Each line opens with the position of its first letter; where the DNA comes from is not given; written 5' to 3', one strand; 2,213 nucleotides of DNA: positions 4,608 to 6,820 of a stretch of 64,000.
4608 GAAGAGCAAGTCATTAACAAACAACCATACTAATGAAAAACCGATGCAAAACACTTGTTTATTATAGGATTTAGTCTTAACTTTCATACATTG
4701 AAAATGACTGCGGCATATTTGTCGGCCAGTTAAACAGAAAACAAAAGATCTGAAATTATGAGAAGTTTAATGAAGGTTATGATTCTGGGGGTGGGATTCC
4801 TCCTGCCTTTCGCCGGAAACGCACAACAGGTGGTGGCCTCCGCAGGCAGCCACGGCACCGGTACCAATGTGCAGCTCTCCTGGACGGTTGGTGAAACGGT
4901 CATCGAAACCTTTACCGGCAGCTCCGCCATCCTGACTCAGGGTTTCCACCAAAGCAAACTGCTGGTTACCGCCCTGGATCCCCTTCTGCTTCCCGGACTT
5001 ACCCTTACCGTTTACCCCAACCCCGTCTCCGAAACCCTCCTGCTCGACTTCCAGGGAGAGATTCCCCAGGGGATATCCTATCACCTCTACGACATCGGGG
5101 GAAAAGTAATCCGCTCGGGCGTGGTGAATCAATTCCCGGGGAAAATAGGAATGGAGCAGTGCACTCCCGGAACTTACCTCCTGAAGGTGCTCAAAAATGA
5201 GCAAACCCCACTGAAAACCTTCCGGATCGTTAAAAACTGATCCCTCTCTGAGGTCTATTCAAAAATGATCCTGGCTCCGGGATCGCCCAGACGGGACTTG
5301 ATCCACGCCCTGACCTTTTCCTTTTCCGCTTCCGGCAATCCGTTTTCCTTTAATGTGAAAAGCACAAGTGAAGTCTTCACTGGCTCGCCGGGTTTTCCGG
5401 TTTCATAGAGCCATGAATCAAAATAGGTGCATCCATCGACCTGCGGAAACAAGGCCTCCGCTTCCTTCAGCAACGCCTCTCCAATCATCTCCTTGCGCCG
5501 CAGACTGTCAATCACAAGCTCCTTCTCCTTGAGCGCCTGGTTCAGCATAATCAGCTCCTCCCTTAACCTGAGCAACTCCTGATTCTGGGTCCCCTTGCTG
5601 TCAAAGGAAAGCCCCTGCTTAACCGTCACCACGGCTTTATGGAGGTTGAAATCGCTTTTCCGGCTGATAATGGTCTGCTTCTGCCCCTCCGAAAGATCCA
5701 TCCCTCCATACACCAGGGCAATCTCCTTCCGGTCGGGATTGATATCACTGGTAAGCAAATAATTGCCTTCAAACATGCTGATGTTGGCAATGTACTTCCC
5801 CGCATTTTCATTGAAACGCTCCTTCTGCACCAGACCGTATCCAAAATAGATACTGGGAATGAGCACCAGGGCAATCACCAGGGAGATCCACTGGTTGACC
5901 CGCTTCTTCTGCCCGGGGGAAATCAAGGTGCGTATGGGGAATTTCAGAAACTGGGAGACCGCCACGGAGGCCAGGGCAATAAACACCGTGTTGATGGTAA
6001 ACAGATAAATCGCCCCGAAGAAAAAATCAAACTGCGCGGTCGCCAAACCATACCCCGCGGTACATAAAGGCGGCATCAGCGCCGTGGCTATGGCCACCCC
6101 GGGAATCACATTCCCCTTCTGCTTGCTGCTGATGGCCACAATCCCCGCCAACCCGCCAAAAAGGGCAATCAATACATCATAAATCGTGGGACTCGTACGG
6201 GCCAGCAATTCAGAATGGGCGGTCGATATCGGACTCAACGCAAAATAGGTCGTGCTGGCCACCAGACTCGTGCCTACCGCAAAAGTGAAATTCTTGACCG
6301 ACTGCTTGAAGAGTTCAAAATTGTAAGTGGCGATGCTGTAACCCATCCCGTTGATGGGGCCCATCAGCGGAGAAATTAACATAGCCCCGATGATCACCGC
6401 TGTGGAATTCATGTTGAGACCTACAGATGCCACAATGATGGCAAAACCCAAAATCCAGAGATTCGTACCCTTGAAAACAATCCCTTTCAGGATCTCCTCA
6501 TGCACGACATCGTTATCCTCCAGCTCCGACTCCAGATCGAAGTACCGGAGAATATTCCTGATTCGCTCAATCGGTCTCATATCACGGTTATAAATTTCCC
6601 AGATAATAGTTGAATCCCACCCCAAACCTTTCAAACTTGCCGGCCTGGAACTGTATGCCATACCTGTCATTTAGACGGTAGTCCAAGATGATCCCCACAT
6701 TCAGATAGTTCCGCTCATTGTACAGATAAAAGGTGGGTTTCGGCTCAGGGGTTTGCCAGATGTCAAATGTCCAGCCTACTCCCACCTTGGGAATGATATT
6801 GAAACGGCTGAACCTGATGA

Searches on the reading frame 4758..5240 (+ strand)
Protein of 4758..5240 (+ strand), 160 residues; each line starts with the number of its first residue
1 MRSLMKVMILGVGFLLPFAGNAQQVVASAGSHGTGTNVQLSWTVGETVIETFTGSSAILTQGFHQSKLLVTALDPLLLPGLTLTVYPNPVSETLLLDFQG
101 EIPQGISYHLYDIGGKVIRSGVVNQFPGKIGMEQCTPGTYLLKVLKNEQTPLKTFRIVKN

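Call 60: search_protein_families(library=pfam, proteins=[window:4758-5240:+], max_evalue=0.001)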
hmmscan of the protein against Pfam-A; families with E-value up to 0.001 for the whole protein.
window:4758-5240:+ (160 aa): 1 family
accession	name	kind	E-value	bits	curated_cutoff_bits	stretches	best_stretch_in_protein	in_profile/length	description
PF18962.6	Por_Secre_tail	-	1.8e-08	35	27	1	85-154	1-72/75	Secretion system C-terminal sorting domain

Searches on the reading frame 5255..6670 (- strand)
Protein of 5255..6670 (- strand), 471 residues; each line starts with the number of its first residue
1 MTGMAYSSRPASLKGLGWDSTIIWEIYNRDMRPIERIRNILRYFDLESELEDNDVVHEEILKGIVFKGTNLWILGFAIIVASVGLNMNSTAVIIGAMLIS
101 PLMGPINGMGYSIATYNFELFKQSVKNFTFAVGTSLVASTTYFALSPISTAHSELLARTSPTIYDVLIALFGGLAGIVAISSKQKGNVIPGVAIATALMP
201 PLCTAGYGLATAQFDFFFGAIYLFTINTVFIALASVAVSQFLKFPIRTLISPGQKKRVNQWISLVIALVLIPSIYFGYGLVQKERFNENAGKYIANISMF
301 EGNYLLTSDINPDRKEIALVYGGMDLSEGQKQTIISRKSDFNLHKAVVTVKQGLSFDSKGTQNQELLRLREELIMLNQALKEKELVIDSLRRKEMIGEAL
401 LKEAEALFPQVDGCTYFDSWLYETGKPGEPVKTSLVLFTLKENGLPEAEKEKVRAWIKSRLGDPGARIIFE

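Call 60: search_protein_families(library=pfam, proteins=[window:5255-6670:-], max_evalue=0.001)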
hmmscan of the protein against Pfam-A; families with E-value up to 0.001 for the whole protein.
window:5255-6670:- (471 aa): 1 family
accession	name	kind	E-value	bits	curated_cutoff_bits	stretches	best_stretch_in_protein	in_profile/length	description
PF04087.19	DUF389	-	2e-44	151.4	23.9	1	97-233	1-137/137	Domain of unknown function (DUF389)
